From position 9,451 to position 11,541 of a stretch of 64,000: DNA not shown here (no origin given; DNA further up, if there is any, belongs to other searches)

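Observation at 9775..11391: Giant adhesin-like ectodomain covalently fused to a histidine kinase with a duplicated, split DHp region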

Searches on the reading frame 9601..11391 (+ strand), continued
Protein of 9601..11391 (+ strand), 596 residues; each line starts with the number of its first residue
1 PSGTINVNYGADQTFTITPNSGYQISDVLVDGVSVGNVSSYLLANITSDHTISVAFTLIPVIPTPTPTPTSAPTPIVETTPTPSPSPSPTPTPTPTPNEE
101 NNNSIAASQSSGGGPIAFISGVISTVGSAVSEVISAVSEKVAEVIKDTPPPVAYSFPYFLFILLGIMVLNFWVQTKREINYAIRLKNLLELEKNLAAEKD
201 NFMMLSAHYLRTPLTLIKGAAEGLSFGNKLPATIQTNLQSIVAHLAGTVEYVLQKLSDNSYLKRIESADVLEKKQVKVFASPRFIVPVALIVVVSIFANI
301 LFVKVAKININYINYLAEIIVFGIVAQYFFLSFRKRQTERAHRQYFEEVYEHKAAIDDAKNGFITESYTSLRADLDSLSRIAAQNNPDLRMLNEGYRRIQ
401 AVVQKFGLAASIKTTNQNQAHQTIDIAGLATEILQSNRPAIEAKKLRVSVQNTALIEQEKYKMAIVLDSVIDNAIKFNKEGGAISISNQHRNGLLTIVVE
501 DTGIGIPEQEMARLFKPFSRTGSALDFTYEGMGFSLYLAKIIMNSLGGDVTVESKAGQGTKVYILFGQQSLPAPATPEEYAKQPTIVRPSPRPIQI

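Call 11: find_related_loci(query=A1, collection=genome_contigs, flank=10000)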
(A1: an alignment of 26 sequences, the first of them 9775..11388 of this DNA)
Query A1 (538 aa) in genome_contigs; peptide patterns used: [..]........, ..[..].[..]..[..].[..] (x = any residue, [..] = any of these).
122 stretches matched a pattern; 108 encode a relative of the query (tblastn E <= 1e-3); the best 80 are kept; 80 distinct loci.
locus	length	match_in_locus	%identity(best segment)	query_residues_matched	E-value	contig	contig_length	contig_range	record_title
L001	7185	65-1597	48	2-509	4e-144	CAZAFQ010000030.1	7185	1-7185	MAG TPA_asm: uncultured Candidatus Saccharibacteria bacterium isolate binchicken_co173_346 genome assembly, contig: NODE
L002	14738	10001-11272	42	90-511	1e-102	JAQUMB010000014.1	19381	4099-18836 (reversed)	MAG: Patescibacteria group bacterium isolate STD1_144 NODE_6397_length_19381_cov_4.165368_Sandtown_D1, whole genome shot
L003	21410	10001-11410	34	59-520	6e-79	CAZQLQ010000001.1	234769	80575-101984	MAG TPA_asm: uncultured Candidatus Saccharibacteria bacterium isolate binchicken_co22_144 genome assembly, contig: NODE_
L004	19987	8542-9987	33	22-506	3e-77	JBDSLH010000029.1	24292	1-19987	MAG: Candidatus Saccharimonadales bacterium isolate cluster1_bin.365 k127_10568227, whole genome shotgun sequence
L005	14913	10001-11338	33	70-513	8e-77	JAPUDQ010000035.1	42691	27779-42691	MAG: Candidatus Saccharibacteria bacterium isolate labscale reactor_MAG3 NODE_664_length_42691_cov_8.017239, whole genom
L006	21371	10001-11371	34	59-507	7e-77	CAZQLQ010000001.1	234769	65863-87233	MAG TPA_asm: uncultured Candidatus Saccharibacteria bacterium isolate binchicken_co22_144 genome assembly, contig: NODE_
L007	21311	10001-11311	34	72-506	7e-77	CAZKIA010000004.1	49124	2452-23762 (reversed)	MAG TPA_asm: uncultured Candidatus Saccharibacteria bacterium isolate SRP285395_co1_3 genome assembly, contig: NODE_876_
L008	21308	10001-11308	34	72-506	1e-75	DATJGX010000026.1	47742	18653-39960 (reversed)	MAG TPA_asm: Patescibacteria group bacterium isolate SMAG_U15497 k141_5243764, whole genome shotgun sequence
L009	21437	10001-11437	31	16-506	1e-74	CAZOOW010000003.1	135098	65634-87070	MAG TPA_asm: uncultured Candidatus Saccharibacteria bacterium isolate SRP300315_co1_58 genome assembly, contig: NODE_55_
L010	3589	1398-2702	34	73-506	3e-75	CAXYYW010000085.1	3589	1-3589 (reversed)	MAG: uncultured bacterium isolate ERR13599001_concoct_77 genome assembly, contig: ERZ24875814.9857, whole genome shotgun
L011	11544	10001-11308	35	70-508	6e-75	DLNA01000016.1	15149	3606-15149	MAG TPA_asm: Patescibacteria group bacterium UBA7522 UBA7522_contig_15755, whole genome shotgun sequence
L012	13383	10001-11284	34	70-496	7e-75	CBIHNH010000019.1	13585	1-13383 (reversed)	MAG TPA_asm: uncultured bacterium isolate SRR18156185_binner123_Refined_9 genome assembly, contig: ERZ27336837.534, whol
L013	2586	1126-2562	31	38-514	1e-75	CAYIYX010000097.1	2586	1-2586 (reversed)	MAG TPA_asm: uncultured Candidatus Saccharibacteria bacterium isolate ERP123247_co1_16 genome assembly, contig: NODE_328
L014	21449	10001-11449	31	16-506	4e-74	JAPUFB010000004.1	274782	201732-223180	MAG: Candidatus Saccharibacteria bacterium isolate labscale reactor_MAG40 NODE_19_length_274782_cov_8.752642, whole geno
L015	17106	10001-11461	33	36-522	8e-74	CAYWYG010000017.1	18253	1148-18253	MAG TPA_asm: uncultured Candidatus Saccharibacteria bacterium isolate SRP135725_co1_630 genome assembly, contig: NODE_39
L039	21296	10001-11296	30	75-506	1e-53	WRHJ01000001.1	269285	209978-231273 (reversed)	MAG: Candidatus Saccharibacteria bacterium isolate Nt197P3bin109 Ga0082212_10000011, whole genome shotgun sequence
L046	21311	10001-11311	28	85-525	2e-51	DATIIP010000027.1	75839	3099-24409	MAG TPA_asm: Candidatus Saccharimonadales bacterium isolate SMAG_U15668 k141_632670, whole genome shotgun sequence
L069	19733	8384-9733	26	34-496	6e-42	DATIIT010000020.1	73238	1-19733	MAG TPA_asm: Candidatus Saccharimonadales bacterium isolate SMAG_U15672 k141_30130, whole genome shotgun sequence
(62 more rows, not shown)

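Call 86: search_protein_families(library=pfam, proteins=[L046:8280-9359:+, L039:4313-5302:+, L069:1-1101:-], max_evalue=0.001)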
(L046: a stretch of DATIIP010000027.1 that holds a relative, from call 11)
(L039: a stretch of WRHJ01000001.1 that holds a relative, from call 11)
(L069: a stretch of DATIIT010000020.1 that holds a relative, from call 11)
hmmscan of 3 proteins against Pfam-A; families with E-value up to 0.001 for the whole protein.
L046:8280-9359:+ (359 aa): 2 families
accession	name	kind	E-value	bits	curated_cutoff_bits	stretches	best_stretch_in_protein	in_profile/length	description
PF01872.23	RibD_C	-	4.9e-20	72.6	24.1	1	14-192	1-194/197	RibD C-terminal domain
PF00072.30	Response_reg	-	5e-16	59.3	30.2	1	233-345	1-110/111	Response regulator receiver domain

L039:4313-5302:+ (329 aa): 1 family
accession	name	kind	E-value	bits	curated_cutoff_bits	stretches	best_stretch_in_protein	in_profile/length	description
PF00072.30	Response_reg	-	2.3e-21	76.5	30.2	1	8-109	1-100/111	Response regulator receiver domain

L069:1-1101:- (367 aa): 1 family
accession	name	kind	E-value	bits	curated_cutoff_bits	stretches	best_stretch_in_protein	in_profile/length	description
PF00072.30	Response_reg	-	3.9e-25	88.6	30.2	1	57-166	1-107/111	Response regulator receiver domain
